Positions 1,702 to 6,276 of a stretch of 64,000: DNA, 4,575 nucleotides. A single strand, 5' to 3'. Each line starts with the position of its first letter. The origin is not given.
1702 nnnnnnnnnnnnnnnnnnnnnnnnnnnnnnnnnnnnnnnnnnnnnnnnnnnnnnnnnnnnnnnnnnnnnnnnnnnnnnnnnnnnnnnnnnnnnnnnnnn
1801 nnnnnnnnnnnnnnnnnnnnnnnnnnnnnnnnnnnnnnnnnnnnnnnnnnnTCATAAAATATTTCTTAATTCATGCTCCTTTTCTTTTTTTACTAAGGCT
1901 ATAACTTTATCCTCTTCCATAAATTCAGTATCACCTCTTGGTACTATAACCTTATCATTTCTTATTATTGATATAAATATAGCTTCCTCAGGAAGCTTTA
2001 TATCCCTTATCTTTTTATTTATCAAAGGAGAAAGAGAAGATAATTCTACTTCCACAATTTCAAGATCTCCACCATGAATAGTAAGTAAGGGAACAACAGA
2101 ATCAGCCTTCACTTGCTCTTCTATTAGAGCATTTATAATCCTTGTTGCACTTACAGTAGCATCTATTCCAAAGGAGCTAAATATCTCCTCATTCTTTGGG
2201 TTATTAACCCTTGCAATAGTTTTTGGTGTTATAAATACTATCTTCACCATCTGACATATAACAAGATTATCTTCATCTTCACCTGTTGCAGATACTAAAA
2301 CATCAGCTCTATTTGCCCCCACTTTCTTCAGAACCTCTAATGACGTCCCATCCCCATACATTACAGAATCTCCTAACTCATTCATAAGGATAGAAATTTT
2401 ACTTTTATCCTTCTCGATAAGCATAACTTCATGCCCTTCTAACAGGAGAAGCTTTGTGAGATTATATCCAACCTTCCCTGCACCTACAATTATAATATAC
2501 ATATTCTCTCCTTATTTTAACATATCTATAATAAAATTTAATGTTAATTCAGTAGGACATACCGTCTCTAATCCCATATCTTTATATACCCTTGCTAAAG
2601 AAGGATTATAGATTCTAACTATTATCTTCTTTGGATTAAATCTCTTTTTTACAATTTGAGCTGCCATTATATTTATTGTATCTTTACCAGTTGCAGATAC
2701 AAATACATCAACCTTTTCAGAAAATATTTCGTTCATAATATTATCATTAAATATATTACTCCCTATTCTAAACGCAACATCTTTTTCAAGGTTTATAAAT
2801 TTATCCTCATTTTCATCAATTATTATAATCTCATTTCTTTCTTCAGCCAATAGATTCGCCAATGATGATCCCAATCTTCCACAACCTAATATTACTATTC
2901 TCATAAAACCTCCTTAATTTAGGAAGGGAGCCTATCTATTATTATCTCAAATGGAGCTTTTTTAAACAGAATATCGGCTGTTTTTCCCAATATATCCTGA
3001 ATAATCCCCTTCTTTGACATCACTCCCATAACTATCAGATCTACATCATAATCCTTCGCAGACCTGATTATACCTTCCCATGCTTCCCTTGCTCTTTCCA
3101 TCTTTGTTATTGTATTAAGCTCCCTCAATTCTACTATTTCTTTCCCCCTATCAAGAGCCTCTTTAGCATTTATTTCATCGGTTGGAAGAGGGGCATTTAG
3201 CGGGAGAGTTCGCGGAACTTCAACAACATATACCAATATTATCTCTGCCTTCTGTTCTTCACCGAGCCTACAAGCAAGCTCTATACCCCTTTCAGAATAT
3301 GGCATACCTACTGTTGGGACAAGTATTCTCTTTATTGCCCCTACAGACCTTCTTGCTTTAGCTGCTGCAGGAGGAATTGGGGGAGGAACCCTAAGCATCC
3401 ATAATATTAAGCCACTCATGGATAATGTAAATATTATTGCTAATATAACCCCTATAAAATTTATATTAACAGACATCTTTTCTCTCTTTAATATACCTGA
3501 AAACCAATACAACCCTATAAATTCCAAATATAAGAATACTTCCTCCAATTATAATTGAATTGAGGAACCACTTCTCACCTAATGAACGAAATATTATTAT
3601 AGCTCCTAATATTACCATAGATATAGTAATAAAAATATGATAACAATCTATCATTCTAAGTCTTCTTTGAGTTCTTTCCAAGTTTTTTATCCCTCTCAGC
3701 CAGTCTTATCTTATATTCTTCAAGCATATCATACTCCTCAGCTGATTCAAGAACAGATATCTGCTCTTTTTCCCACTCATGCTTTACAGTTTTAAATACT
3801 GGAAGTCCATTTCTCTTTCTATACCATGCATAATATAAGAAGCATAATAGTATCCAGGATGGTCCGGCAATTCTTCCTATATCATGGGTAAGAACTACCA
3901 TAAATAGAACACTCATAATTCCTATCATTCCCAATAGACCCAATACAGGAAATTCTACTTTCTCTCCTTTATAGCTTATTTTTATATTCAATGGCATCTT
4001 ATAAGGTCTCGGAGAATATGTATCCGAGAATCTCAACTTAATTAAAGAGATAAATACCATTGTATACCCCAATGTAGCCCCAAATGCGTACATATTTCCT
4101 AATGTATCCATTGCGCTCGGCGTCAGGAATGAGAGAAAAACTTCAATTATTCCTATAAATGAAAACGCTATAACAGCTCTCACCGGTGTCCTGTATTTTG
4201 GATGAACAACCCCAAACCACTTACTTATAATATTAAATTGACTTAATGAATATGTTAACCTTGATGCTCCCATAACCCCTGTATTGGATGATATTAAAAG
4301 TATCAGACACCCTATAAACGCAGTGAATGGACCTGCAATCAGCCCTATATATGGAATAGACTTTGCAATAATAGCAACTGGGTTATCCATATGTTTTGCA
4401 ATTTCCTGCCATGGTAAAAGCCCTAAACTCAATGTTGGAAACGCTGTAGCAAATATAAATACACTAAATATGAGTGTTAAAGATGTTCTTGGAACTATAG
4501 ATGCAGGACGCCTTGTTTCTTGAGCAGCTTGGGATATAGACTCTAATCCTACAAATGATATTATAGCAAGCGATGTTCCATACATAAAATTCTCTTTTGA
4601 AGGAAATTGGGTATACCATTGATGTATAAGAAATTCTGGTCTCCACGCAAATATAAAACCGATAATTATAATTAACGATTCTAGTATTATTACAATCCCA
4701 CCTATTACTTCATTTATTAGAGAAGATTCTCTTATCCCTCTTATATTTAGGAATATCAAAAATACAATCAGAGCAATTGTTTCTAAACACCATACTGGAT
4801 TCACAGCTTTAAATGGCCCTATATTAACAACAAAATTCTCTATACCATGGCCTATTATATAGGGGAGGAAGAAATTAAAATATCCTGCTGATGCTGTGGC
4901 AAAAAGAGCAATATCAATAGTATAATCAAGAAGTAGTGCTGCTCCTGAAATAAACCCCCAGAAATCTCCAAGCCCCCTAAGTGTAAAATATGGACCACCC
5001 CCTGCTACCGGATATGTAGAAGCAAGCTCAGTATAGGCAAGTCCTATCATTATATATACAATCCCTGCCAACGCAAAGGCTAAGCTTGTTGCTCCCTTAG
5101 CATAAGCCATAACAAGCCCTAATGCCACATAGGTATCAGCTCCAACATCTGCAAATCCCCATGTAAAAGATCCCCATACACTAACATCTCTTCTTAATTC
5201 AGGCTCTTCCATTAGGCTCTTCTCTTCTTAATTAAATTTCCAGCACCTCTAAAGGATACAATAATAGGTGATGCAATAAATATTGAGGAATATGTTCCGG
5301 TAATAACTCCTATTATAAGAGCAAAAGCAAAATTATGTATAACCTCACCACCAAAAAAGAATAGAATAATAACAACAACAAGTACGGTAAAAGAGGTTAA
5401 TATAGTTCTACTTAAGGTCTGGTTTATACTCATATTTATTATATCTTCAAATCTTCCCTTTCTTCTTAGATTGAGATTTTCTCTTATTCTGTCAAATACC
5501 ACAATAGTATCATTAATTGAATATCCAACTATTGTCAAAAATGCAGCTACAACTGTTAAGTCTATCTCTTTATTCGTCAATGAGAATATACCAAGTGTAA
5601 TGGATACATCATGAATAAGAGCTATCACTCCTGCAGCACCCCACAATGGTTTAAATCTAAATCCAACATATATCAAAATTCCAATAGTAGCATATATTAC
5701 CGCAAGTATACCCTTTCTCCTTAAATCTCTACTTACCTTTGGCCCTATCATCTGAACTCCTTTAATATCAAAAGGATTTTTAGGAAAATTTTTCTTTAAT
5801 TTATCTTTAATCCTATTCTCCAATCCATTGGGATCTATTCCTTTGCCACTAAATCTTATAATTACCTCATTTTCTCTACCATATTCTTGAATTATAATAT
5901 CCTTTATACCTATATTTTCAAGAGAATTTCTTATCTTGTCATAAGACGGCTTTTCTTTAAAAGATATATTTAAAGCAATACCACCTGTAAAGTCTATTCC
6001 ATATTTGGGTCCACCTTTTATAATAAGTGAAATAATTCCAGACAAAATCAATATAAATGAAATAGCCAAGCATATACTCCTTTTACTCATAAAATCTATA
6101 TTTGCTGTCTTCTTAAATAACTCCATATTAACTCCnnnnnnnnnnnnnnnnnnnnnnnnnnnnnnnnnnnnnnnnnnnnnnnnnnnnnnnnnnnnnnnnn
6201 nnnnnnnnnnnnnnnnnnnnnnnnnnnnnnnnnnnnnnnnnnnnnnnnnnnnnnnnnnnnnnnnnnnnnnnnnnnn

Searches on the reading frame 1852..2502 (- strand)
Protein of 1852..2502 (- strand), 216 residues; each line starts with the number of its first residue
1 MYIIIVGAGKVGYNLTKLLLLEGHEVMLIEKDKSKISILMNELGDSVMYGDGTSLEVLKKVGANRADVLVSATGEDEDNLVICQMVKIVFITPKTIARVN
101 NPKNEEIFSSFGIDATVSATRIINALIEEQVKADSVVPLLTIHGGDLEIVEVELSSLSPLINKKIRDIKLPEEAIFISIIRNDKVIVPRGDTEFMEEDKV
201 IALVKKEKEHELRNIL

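Call 73: search_protein_families(library=pfam, proteins=[window:1852-2502:-], max_evalue=0.00001)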
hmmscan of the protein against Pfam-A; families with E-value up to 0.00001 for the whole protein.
window:1852-2502:- (216 aa): 2 families
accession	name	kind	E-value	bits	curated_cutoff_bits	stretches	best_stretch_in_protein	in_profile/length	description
PF02254.24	TrkA_N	-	1.8e-28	99.6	23.8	1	3-118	1-115/116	TrkA-N domain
PF02080.26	TrkA_C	-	4e-15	55.9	27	1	149-216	1-70/71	TrkA-C domain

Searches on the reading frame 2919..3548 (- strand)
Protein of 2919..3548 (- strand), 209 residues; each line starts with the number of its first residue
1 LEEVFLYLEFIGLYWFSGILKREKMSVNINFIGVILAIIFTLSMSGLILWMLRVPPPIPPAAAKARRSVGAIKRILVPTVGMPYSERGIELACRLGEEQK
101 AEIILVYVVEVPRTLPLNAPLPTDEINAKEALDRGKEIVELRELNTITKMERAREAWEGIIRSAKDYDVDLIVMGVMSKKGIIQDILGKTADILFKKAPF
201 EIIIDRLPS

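Call 73: search_protein_families(library=pfam, proteins=[window:2919-3548:-], max_evalue=0.00001)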
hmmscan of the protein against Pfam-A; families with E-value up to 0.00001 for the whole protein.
window:2919-3548:- (209 aa): 1 family
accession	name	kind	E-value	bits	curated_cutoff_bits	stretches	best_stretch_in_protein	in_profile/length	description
PF00582.32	Usp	-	2e-16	61.2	24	1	72-203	2-138/141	Universal stress protein family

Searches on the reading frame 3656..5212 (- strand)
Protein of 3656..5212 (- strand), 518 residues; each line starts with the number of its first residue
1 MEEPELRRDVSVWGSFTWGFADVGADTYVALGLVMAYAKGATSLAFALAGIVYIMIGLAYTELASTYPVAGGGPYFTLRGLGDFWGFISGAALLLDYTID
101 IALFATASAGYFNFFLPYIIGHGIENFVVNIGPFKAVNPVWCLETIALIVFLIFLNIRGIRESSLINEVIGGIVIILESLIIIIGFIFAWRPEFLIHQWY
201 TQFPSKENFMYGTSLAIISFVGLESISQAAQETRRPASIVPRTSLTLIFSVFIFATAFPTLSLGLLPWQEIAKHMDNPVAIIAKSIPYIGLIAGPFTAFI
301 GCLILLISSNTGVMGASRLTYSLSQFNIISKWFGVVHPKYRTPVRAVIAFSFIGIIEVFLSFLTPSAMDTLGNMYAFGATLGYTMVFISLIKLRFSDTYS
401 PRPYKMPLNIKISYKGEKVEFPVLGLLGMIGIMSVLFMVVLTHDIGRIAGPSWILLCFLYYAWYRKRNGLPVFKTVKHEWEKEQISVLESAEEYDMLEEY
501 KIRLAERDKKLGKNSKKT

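Call 73: search_protein_families(library=pfam, proteins=[window:3656-5212:-], max_evalue=0.00001)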
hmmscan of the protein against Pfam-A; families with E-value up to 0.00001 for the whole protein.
window:3656-5212:- (518 aa): 2 families
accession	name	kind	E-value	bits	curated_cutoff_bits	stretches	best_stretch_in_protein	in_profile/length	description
PF13520.12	AA_permease_2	-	1.1e-40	140.3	27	1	27-456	19-420/427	Amino acid permease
PF00324.27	AA_permease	-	1.5e-24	87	24.6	1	24-408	12-401/470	Amino acid permease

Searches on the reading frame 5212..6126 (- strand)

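Call 73: search_protein_families(library=pfam, proteins=[window:5212-6126:-], max_evalue=0.00001)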
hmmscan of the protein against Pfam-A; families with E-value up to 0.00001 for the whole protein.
window:5212-6126:- (304 aa): 1 family
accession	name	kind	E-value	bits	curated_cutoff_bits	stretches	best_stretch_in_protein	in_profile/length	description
PF02355.23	SecD_SecF_C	-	2.6e-69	232.8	20.5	1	113-292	9-186/189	Protein export membrane protein SecD/SecF, C-terminal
